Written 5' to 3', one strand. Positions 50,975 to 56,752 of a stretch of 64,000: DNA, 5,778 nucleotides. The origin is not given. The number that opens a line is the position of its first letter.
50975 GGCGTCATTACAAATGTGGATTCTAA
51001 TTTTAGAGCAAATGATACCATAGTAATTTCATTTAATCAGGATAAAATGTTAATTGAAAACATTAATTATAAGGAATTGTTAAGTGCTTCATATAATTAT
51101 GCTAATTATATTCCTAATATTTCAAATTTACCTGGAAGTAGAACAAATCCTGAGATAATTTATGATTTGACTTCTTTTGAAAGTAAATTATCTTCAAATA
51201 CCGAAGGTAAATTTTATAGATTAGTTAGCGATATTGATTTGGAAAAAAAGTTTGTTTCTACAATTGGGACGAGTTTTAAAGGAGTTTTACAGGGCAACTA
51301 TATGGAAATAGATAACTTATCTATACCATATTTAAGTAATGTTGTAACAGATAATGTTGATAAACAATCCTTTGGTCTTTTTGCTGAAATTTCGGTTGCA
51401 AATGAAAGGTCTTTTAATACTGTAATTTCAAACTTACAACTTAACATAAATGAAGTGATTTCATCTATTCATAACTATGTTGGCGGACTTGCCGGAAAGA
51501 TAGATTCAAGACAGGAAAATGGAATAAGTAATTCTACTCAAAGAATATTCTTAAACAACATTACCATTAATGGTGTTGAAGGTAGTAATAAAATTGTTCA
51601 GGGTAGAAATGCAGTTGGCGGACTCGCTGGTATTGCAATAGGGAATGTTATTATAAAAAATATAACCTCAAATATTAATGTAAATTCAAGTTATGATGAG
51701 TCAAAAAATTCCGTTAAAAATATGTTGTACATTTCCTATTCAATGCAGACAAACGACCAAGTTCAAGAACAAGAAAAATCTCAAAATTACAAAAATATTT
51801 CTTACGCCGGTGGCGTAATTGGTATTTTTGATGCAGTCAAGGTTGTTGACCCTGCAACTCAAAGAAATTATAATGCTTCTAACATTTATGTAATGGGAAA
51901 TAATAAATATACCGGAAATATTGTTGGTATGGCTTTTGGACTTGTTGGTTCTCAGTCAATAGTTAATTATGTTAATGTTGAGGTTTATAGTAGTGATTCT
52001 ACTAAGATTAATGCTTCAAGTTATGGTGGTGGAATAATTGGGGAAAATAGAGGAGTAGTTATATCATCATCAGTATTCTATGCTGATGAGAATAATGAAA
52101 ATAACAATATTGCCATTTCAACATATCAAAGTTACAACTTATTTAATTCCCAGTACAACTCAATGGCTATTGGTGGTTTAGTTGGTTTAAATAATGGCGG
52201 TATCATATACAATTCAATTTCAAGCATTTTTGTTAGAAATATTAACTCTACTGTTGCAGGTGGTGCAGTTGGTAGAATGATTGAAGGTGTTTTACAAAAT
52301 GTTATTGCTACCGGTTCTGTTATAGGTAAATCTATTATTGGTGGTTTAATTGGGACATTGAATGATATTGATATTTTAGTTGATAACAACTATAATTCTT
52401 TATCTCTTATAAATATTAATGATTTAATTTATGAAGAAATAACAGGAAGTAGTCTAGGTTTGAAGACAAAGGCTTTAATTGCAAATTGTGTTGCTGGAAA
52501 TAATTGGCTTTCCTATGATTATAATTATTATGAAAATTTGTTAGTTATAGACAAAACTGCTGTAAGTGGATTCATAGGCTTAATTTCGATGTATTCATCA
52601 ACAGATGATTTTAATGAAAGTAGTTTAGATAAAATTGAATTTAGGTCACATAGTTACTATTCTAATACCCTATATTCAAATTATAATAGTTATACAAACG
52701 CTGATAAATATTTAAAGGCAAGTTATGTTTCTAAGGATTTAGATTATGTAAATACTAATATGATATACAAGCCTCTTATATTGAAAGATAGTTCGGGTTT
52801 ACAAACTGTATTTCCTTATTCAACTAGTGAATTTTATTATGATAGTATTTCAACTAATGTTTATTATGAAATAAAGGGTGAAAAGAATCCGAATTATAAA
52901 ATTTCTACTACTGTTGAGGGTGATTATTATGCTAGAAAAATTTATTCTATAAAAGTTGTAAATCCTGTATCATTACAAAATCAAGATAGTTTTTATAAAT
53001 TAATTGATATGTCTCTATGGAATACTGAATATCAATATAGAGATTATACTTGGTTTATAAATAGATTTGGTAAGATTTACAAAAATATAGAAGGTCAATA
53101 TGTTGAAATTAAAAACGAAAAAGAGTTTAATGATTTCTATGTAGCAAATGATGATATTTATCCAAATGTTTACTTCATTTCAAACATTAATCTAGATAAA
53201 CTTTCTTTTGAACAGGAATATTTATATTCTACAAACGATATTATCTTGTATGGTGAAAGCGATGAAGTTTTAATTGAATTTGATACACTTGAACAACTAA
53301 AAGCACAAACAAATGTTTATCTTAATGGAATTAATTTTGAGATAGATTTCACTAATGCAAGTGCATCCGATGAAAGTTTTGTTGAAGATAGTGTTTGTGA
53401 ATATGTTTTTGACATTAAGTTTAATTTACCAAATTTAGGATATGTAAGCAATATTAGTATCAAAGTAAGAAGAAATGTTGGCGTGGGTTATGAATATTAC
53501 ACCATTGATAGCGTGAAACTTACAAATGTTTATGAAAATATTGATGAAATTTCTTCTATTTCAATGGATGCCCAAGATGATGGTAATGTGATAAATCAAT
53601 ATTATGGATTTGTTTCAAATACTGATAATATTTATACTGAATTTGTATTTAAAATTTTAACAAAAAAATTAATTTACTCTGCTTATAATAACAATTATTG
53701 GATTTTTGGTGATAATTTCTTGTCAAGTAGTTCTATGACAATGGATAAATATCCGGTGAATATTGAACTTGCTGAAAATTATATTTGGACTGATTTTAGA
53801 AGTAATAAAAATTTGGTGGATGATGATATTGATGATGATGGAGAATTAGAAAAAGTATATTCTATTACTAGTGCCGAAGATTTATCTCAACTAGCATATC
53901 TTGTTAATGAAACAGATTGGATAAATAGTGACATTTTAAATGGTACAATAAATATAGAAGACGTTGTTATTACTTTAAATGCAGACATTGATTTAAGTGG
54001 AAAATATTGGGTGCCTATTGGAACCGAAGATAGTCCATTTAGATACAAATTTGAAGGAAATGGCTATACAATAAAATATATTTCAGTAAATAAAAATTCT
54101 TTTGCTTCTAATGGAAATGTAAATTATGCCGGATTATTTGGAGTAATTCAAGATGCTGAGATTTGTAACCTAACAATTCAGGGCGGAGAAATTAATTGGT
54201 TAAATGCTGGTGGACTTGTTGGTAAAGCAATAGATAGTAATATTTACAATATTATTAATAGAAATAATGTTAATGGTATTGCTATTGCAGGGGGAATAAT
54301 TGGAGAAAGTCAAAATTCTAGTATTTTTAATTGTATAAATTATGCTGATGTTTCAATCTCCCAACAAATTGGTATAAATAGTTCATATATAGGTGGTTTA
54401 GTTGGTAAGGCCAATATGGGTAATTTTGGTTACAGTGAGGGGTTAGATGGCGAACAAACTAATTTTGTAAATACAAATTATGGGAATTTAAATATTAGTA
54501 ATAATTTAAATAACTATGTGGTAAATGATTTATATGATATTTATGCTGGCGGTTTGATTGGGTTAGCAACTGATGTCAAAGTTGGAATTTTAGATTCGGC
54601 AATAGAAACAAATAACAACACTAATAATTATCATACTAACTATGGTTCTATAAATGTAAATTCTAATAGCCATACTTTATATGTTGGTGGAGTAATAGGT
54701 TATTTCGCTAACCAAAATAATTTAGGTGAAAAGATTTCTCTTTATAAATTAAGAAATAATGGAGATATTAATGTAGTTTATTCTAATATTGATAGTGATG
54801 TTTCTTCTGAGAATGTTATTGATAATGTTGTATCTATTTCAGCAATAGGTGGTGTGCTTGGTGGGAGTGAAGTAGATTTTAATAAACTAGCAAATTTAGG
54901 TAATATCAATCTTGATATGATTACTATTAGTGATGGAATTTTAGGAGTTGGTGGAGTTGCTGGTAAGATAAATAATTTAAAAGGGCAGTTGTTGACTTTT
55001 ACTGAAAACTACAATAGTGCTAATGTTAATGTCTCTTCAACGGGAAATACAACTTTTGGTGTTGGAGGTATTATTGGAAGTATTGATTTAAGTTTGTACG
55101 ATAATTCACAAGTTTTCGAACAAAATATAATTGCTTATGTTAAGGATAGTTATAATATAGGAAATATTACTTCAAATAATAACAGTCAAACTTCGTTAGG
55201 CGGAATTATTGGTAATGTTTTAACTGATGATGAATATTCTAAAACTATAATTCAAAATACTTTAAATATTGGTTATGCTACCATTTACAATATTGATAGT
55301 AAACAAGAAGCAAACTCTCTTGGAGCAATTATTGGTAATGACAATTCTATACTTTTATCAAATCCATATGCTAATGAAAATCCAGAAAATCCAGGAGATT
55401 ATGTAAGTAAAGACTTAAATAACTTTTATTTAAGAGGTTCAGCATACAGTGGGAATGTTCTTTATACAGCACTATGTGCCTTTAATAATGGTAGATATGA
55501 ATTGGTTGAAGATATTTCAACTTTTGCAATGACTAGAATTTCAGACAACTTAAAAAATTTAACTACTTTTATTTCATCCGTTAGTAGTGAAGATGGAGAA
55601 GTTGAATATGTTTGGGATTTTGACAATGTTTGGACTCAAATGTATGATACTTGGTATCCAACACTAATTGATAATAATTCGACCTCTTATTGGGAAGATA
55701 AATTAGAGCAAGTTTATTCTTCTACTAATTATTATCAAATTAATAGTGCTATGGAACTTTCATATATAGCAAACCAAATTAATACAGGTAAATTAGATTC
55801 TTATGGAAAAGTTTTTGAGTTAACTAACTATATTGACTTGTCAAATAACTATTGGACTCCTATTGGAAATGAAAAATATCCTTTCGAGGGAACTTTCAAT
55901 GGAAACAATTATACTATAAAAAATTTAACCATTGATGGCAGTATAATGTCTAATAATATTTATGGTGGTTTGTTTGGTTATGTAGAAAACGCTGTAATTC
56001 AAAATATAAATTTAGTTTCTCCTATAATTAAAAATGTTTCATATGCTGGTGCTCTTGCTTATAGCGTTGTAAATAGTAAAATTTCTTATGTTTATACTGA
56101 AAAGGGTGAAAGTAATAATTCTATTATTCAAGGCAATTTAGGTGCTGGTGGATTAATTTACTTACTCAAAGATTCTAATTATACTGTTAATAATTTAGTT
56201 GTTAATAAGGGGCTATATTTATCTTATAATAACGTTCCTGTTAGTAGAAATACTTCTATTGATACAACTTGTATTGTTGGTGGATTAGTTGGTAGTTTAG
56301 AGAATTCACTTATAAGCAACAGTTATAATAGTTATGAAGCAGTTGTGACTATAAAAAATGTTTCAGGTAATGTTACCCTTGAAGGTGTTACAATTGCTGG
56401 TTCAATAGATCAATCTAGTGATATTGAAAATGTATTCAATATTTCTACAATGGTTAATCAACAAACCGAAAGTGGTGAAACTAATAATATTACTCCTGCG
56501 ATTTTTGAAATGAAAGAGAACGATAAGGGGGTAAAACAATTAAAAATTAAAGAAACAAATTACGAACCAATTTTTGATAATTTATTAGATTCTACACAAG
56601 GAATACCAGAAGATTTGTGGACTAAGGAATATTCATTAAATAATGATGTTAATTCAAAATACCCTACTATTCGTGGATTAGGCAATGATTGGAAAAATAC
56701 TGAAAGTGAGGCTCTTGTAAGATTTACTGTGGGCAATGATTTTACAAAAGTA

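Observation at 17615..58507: Tandem pair of giant lipoprotein genes (7,967 aa and 5,644 aa) fills 64% of the window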

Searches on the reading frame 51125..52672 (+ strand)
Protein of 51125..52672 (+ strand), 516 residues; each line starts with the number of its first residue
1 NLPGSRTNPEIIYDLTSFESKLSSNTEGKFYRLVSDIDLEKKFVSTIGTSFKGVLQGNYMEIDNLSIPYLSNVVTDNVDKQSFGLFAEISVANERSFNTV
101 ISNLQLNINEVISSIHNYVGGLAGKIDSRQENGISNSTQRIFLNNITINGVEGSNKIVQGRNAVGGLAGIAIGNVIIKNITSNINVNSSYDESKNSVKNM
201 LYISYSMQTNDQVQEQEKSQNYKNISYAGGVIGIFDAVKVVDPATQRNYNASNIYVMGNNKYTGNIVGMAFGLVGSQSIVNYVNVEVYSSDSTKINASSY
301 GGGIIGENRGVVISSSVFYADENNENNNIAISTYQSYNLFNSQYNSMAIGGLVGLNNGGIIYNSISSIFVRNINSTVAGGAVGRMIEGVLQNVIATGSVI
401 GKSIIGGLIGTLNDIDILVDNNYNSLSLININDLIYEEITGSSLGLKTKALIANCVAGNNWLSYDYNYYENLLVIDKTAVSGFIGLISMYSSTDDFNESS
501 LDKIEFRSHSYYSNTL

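Call 88: search_protein_families(library=pfam, proteins=[window:51125-52672:+], max_evalue=5)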
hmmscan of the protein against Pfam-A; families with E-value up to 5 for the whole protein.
window:51125-52672:+ (516 aa): 2 families
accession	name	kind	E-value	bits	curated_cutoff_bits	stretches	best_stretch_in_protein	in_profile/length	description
PF19852.4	DUF6327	-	0.017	16.2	24.1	1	41-72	44-75/83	Family of unknown function (DUF6327)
PF07581.17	Glug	-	0.049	14.5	20.5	2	346-366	2-23/28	The GLUG motif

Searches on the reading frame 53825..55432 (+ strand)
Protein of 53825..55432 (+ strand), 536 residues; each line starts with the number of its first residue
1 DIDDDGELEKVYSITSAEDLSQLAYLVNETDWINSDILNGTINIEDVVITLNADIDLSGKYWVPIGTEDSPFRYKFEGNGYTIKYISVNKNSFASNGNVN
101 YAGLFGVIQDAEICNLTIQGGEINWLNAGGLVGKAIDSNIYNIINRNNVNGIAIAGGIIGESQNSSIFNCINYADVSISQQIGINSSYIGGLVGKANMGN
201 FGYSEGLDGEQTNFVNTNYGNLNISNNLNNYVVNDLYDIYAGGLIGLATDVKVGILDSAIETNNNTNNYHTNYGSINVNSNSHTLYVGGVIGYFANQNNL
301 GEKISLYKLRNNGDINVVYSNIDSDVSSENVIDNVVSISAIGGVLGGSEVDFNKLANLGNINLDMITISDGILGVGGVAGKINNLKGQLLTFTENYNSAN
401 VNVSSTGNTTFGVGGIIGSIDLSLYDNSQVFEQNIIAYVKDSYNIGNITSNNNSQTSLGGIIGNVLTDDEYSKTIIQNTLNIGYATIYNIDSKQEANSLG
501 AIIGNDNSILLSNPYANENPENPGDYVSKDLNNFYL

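Call 88: search_protein_families(library=pfam, proteins=[window:53825-55432:+], max_evalue=5)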
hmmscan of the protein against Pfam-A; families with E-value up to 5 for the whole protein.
window:53825-55432:+ (536 aa): 1 family
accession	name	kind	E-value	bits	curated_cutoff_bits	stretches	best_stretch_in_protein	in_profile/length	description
PF07581.17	Glug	-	2.3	9.2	20.5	2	127-149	4-27/28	The GLUG motif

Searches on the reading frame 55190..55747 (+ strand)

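Call 53: search_protein_families(library=pfam, proteins=[window:55190-55747:+], max_evalue=5)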
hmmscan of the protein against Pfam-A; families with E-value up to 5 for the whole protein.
window:55190-55747:+ (186 aa): 2 families
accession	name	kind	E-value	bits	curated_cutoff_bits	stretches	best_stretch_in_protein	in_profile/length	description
PF02710.19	Hema_HEFG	-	0.0043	17.7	25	1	33-120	19-107/155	Hemagglutinin domain of haemagglutinin-esterase-fusion glycoprotein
PF19021.5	Cmr7A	-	0.09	13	27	1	10-42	143-175/197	CRISPR system CMR subunit Cmr7 1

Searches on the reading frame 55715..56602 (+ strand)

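Call 88: search_protein_families(library=pfam, proteins=[window:55715-56602:+], max_evalue=5)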
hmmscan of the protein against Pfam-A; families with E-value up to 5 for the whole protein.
window:55715-56602:+ (296 aa): 1 family
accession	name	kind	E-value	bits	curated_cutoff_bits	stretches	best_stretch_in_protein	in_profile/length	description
PF07581.17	Glug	-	0.022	15.6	20.5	1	187-206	4-24/28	The GLUG motif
